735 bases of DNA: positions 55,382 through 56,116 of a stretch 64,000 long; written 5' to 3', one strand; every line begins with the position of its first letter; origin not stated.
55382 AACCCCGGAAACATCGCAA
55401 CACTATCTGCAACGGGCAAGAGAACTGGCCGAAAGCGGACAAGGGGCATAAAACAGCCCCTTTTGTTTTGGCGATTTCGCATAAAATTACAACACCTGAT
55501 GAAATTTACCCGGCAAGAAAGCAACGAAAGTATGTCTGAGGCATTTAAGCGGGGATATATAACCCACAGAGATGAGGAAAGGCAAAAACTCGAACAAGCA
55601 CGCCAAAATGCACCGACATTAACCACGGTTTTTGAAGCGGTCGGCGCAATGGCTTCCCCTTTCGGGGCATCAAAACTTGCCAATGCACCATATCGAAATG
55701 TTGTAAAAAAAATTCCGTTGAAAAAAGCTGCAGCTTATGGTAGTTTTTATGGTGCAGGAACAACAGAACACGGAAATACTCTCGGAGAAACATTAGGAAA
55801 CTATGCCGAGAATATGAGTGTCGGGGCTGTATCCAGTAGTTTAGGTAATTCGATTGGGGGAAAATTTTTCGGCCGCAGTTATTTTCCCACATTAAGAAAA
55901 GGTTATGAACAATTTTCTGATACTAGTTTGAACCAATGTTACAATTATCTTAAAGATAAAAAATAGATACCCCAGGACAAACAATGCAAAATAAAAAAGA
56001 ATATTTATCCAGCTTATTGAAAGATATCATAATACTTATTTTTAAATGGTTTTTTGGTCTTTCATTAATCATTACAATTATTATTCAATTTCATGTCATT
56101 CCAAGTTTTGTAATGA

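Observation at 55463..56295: Compositional mosaic gene pair: Gly-rich small protein with a foreign-GC 3' half plus an extremely AT-rich 3-TM protein (toxin/bacteriocin-immunity-like cassette)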

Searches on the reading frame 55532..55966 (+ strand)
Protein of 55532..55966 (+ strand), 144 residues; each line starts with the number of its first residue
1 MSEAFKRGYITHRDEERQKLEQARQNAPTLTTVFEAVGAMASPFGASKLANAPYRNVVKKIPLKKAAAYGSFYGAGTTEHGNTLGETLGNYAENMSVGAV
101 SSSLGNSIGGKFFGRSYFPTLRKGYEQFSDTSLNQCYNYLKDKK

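Call 4: search_protein_families(library=pfam, proteins=[window:55532-55966:+], max_evalue=1)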
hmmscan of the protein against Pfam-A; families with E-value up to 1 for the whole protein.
window:55532-55966:+ (144 aa): 0 families

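Call 5: search_protein_families(library=ncbifam, proteins=[window:55532-55966:+], max_evalue=1)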
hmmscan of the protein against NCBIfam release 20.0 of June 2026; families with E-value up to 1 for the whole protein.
window:55532-55966:+ (144 aa): 0 families

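Call 7: find_encoding_contigs(protein=window:55532-55966:+, flank=10000, max_places=10)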
Protein window:55532-55966:+ (144 aa): no gene with exactly this product is on record in the collection.
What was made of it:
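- Tried and rejected: An exact look-up of the 144-aa product found no record, because of single-residue variants (call 7).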

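Call 64: search_protein_families(library=padloc, proteins=[window:55532-55966:+], max_evalue=0.1)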
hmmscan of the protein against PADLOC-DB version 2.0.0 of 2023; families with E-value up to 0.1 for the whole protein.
window:55532-55966:+ (144 aa): 0 families
